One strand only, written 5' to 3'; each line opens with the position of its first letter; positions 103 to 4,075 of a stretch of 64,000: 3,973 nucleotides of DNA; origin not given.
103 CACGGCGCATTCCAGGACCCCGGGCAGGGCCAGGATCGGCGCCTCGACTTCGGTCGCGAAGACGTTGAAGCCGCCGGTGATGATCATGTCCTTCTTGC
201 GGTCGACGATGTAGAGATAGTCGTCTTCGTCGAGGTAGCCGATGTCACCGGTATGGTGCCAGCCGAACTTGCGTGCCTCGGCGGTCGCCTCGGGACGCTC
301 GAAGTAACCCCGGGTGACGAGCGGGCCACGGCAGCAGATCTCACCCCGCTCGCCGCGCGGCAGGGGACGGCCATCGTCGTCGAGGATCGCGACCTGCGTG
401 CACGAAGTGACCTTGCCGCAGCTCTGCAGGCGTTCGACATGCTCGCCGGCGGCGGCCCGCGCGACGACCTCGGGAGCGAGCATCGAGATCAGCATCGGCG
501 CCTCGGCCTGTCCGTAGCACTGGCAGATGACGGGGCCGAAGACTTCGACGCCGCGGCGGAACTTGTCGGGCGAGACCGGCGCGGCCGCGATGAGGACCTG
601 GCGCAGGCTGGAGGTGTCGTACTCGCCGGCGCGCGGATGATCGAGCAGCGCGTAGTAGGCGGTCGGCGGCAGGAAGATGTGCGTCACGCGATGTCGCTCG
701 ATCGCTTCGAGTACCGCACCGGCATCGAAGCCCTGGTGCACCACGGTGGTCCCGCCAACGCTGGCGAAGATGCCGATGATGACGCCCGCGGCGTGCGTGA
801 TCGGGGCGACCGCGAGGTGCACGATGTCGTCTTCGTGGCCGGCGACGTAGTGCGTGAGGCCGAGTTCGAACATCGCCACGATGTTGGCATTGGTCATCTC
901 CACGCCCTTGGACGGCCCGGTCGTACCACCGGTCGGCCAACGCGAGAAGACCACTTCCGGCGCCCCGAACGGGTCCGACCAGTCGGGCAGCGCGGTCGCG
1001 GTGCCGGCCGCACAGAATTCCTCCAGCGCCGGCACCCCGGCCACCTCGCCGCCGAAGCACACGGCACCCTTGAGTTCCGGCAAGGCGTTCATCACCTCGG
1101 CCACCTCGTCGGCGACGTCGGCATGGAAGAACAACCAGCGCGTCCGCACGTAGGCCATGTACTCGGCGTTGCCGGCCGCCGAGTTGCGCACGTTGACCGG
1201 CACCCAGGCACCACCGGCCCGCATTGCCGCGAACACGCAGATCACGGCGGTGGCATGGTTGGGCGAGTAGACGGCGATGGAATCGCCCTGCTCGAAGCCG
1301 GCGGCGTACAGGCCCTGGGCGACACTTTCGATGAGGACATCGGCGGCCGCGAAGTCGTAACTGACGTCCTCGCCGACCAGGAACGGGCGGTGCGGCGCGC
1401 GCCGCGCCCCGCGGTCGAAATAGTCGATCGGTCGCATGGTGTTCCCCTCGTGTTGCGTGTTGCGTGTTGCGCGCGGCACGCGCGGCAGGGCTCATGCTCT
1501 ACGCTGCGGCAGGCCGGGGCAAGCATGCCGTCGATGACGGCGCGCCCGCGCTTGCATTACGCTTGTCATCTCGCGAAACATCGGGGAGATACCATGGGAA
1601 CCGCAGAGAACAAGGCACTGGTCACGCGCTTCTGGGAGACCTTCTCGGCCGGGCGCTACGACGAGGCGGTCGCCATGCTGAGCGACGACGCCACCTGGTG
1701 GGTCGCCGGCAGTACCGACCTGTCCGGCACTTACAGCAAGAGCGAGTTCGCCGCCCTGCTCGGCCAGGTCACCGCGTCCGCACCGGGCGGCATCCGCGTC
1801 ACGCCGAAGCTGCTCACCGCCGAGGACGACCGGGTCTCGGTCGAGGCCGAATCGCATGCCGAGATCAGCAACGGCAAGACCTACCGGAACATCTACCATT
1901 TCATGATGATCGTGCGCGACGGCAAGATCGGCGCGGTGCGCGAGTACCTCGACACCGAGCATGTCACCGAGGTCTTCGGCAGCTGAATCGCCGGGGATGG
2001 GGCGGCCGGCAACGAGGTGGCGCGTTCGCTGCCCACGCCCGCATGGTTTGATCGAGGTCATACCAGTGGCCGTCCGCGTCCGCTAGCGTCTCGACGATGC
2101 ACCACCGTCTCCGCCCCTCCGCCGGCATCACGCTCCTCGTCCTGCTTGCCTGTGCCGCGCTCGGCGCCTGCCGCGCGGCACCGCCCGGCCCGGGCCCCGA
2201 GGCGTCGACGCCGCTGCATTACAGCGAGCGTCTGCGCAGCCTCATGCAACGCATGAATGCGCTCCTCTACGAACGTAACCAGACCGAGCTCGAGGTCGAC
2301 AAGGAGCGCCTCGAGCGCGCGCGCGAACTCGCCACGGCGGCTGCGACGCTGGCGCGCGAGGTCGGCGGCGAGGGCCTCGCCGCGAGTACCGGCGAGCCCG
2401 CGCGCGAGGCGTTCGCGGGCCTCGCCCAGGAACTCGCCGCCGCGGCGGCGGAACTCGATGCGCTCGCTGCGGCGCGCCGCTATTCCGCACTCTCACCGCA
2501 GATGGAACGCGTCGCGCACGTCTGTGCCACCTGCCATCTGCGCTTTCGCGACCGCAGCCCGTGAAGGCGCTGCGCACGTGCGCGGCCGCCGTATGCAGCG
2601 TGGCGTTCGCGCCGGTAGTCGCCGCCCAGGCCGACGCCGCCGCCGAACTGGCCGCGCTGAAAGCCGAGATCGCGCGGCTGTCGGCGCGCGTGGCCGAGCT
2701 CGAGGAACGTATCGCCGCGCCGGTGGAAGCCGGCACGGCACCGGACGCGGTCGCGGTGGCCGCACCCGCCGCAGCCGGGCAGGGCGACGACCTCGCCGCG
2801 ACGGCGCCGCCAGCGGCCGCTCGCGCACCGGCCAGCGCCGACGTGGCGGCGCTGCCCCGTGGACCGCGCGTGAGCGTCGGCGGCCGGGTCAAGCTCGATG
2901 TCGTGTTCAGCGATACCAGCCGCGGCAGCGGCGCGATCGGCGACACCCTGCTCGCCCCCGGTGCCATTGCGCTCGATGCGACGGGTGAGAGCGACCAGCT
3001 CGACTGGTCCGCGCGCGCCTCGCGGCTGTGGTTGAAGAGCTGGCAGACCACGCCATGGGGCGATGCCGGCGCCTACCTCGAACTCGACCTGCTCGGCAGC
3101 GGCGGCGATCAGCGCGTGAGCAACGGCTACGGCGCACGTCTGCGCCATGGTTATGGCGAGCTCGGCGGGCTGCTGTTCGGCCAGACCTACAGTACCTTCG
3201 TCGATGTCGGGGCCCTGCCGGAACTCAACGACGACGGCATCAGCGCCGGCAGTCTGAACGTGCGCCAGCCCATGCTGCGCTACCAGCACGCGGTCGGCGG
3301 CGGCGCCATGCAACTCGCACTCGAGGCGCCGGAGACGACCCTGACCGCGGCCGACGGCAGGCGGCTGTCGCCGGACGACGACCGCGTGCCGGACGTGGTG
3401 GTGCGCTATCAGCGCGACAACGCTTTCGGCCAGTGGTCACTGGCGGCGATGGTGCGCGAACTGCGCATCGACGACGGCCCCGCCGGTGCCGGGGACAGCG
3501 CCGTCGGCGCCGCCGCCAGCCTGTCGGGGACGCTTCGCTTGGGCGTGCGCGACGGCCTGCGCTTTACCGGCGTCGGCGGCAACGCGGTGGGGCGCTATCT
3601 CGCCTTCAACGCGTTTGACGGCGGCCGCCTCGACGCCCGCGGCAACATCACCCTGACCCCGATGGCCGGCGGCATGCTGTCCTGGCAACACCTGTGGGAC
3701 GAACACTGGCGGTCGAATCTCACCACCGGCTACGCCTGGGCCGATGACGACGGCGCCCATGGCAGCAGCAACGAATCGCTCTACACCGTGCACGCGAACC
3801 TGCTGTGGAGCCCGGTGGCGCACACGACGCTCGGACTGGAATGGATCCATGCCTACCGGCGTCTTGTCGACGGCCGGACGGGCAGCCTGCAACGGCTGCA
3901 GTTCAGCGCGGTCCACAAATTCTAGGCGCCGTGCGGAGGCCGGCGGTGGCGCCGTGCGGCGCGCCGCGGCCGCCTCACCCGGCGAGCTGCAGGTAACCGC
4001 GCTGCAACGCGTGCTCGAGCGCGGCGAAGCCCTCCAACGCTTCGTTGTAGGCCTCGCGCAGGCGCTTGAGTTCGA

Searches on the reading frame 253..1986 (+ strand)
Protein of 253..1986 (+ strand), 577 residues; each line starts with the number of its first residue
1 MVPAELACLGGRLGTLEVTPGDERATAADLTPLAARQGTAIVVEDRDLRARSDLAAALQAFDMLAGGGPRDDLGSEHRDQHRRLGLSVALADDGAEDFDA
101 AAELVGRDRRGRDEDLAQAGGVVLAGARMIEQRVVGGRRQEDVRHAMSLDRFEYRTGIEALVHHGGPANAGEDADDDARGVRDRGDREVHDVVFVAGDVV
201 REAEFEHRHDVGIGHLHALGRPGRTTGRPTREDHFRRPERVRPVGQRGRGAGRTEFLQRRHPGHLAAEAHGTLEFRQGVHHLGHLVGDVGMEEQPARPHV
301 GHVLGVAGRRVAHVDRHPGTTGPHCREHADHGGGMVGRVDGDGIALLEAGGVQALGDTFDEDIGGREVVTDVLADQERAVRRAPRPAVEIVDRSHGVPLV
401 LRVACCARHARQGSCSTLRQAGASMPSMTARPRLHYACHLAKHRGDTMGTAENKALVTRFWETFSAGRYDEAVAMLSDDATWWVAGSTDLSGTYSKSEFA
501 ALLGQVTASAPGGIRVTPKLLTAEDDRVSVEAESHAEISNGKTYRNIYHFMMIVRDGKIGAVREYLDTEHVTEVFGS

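Call 81: search_protein_families(library=pfam, proteins=[window:253-1986:+], max_evalue=0.001)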
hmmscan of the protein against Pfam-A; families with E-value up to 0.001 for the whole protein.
window:253-1986:+ (577 aa): 1 family
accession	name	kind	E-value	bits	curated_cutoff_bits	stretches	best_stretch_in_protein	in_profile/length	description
PF12680.13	SnoaL_2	-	7.8e-11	42.9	27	1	457-559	1-99/102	SnoaL-like domain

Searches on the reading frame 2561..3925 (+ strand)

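Call 81: search_protein_families(library=pfam, proteins=[window:2561-3925:+], max_evalue=0.001)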
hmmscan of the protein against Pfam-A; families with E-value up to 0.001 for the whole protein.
window:2561-3925:+ (454 aa): 1 family
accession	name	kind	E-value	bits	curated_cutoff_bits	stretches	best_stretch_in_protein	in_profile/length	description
PF19577.5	DcaP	-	4.1e-21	75.9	27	1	133-448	94-404/410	DcaP outer membrane protein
